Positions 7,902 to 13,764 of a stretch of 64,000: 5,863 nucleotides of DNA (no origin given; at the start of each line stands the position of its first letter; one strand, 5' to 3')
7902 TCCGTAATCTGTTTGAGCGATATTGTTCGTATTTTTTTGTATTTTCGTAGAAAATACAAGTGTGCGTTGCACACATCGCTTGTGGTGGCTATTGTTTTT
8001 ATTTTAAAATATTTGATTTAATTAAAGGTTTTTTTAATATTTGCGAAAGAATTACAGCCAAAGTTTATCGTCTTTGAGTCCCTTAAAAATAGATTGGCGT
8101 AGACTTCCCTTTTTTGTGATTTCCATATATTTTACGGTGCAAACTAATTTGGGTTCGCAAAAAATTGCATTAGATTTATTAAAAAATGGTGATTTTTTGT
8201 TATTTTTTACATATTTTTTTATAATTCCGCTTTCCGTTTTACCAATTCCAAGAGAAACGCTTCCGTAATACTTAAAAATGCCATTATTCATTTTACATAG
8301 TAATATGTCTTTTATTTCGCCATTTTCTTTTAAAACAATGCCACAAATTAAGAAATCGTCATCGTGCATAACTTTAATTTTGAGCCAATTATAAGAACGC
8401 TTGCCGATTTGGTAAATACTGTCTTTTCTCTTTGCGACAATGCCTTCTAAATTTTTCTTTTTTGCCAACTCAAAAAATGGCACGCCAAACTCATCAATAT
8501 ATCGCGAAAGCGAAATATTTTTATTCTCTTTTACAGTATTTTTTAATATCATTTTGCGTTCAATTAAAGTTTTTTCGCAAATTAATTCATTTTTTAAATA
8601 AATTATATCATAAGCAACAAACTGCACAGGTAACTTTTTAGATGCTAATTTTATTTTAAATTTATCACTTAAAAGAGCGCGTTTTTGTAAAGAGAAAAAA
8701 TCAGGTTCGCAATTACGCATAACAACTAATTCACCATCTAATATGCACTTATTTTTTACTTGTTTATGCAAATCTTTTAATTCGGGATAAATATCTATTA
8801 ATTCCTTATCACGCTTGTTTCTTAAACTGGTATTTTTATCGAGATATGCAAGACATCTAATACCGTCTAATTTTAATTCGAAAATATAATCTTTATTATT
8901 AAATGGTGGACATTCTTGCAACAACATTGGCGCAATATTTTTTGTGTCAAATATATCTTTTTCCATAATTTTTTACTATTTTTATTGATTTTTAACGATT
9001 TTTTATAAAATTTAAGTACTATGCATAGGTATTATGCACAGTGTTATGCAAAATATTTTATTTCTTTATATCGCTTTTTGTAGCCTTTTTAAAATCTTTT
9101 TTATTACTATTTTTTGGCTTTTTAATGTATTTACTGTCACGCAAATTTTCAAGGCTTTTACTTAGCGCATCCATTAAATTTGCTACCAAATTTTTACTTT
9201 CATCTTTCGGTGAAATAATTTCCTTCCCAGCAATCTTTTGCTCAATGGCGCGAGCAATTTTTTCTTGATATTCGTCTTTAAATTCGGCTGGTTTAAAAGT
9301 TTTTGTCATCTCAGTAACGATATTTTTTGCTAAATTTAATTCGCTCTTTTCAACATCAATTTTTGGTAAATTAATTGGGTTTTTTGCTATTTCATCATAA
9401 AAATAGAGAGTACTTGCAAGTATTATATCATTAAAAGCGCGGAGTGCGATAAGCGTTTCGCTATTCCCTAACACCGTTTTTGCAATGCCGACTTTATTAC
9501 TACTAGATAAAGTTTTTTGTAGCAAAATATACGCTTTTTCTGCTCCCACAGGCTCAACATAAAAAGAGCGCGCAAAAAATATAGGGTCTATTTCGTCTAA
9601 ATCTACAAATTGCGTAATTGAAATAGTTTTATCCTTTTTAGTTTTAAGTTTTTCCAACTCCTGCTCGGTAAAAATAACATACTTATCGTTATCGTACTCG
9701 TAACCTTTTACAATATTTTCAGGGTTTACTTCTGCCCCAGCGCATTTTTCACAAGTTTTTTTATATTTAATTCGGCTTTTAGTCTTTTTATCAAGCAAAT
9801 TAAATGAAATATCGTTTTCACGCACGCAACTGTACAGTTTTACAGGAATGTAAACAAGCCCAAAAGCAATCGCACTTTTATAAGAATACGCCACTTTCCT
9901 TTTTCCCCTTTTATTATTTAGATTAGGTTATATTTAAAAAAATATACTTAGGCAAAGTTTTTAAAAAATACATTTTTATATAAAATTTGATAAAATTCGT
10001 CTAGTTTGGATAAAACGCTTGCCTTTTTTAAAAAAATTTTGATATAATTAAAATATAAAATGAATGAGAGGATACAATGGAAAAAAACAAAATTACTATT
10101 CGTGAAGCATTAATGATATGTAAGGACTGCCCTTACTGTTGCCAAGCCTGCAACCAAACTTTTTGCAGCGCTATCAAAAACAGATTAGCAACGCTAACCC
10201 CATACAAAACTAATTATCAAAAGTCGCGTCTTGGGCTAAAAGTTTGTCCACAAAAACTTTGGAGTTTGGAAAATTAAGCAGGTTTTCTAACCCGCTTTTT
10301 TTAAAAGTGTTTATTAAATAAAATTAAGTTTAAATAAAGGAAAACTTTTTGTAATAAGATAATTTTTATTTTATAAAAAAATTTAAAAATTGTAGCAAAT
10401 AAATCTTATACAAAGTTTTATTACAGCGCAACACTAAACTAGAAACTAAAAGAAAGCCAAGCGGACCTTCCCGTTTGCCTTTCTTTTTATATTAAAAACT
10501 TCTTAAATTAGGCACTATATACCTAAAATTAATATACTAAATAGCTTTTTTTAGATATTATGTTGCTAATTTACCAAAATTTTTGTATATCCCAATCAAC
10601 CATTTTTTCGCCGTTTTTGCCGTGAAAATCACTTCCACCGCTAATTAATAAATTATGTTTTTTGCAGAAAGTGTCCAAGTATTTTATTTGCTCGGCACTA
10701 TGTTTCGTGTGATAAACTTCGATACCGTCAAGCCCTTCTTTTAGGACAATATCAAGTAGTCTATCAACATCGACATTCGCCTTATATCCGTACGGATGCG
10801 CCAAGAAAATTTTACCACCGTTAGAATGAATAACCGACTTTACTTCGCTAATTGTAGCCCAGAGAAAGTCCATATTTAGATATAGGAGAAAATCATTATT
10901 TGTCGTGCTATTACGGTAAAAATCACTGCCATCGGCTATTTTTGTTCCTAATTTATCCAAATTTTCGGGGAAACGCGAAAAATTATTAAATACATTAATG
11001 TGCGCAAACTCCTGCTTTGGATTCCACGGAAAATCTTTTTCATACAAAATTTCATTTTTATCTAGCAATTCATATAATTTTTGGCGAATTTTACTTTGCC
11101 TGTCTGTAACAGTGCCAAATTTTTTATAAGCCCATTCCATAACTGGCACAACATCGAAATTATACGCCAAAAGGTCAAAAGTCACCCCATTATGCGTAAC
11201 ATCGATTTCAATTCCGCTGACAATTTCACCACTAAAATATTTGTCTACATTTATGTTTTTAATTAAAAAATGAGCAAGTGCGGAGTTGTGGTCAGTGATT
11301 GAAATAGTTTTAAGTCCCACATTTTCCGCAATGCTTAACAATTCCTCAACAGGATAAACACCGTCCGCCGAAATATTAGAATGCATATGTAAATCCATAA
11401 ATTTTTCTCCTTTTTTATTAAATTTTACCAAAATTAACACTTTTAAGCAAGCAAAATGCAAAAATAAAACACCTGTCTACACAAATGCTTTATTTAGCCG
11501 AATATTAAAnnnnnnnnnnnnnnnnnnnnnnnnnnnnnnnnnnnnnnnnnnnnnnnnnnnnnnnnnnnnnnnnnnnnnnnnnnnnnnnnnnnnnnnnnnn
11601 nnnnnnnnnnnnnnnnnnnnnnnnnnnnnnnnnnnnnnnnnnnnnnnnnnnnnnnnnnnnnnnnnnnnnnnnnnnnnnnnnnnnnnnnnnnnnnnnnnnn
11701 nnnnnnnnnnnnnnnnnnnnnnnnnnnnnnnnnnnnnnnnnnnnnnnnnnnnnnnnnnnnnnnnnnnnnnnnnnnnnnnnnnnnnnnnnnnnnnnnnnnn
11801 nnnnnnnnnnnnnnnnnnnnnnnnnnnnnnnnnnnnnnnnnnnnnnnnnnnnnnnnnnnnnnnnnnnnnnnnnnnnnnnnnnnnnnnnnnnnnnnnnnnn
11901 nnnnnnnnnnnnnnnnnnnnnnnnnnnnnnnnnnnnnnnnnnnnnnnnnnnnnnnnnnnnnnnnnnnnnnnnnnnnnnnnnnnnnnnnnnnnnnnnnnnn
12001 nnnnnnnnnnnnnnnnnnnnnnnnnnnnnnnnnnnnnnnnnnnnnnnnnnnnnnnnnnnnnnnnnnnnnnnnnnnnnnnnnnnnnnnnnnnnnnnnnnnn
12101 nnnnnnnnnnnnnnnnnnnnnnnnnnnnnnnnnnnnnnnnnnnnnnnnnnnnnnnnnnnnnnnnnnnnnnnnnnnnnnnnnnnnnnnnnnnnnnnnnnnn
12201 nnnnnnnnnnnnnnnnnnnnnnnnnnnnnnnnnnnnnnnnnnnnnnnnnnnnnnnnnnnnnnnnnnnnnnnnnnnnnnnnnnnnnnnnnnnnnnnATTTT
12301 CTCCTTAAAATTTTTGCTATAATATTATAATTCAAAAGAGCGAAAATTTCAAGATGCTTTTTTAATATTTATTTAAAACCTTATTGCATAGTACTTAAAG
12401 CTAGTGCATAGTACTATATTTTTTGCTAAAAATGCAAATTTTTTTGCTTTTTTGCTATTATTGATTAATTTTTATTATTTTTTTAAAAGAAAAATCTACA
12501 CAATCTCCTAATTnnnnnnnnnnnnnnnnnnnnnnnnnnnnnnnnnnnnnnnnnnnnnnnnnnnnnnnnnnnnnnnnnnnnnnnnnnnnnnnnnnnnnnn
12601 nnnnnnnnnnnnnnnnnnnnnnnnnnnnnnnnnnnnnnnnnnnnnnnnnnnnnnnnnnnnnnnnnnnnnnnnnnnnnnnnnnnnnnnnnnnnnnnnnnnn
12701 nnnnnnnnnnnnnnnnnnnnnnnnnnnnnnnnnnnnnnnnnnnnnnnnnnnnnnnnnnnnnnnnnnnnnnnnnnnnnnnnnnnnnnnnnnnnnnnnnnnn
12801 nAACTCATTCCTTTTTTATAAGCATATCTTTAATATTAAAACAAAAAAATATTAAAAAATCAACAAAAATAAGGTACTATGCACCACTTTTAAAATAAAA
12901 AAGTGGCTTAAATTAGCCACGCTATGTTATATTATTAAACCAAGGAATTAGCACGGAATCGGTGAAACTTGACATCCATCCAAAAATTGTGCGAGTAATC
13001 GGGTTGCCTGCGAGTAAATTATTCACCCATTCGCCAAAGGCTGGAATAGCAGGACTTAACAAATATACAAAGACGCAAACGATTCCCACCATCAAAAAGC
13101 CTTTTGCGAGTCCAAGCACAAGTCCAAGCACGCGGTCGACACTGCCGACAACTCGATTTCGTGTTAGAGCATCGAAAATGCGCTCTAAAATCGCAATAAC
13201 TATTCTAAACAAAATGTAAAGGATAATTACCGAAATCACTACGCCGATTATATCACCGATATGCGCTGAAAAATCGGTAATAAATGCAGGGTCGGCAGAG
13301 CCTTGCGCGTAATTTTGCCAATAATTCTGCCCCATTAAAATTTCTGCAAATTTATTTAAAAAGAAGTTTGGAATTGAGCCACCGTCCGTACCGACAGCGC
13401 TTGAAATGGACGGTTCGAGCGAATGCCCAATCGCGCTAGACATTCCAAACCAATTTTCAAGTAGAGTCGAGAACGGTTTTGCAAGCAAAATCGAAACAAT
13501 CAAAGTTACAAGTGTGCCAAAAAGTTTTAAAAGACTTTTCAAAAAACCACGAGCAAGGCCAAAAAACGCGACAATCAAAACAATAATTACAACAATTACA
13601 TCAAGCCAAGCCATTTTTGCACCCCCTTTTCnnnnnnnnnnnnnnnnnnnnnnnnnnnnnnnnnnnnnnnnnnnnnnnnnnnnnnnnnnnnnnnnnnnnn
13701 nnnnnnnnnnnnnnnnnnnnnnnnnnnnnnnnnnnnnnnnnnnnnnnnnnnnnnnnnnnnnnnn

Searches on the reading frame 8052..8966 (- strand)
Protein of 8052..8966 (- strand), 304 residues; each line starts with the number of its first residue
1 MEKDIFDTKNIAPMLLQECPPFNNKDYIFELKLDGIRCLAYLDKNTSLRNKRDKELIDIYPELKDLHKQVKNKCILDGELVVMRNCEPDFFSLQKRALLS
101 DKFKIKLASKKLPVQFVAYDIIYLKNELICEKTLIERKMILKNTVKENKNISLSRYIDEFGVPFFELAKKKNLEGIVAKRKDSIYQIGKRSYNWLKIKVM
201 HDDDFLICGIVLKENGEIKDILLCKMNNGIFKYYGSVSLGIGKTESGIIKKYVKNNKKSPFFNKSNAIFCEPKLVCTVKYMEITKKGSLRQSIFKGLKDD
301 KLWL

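Call 29: search_protein_families(library=pfam, proteins=[window:8052-8966:-], max_evalue=0.01)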
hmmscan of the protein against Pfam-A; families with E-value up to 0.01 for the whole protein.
window:8052-8966:- (304 aa): 3 families
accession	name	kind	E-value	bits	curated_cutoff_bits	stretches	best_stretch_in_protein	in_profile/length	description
PF01068.26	DNA_ligase_A_M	-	5.4e-29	101.8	26.2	1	22-198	17-204/204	ATP dependent DNA ligase domain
PF04679.21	DNA_ligase_A_C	-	7.3e-12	46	27.5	1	215-301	2-94/94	ATP dependent DNA ligase C terminal region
PF01331.24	mRNA_cap_enzyme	-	1.7e-06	28.4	29.6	1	23-91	14-86/194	mRNA capping enzyme, catalytic domain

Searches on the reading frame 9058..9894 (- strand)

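Call 29: search_protein_families(library=pfam, proteins=[window:9058-9894:-], max_evalue=0.01)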
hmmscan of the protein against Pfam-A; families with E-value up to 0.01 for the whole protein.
window:9058-9894:- (278 aa): 1 family
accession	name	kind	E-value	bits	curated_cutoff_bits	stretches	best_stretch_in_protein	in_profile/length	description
PF02735.22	Ku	-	2.4e-46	158.5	25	1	11-186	2-188/190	Ku70/Ku80 beta-barrel domain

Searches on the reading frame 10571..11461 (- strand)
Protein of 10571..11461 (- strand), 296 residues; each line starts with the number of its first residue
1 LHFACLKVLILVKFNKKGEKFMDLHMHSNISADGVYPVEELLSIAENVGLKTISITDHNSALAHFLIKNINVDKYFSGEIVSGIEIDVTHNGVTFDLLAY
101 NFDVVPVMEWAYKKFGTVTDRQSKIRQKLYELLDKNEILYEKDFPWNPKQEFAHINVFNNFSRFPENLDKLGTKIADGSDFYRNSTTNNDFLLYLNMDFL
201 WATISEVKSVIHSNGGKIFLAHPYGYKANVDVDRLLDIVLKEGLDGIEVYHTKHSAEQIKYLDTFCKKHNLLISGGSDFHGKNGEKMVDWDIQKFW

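Call 29: search_protein_families(library=pfam, proteins=[window:10571-11461:-], max_evalue=0.01)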
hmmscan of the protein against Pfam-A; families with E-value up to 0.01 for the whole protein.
window:10571-11461:- (296 aa): 1 family
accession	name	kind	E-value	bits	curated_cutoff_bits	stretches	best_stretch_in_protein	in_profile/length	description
PF02811.25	PHP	-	1.6e-08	35.5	26.4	1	23-89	1-66/164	PHP domain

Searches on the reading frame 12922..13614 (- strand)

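Call 29: search_protein_families(library=pfam, proteins=[window:12922-13614:-], max_evalue=0.01)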
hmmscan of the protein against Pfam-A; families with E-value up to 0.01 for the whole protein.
window:12922-13614:- (230 aa): 1 family
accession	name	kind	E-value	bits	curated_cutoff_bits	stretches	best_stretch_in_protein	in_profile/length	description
PF02674.22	Colicin_V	-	1.2e-17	64.7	29.3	2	125-196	60-129/144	Colicin V production protein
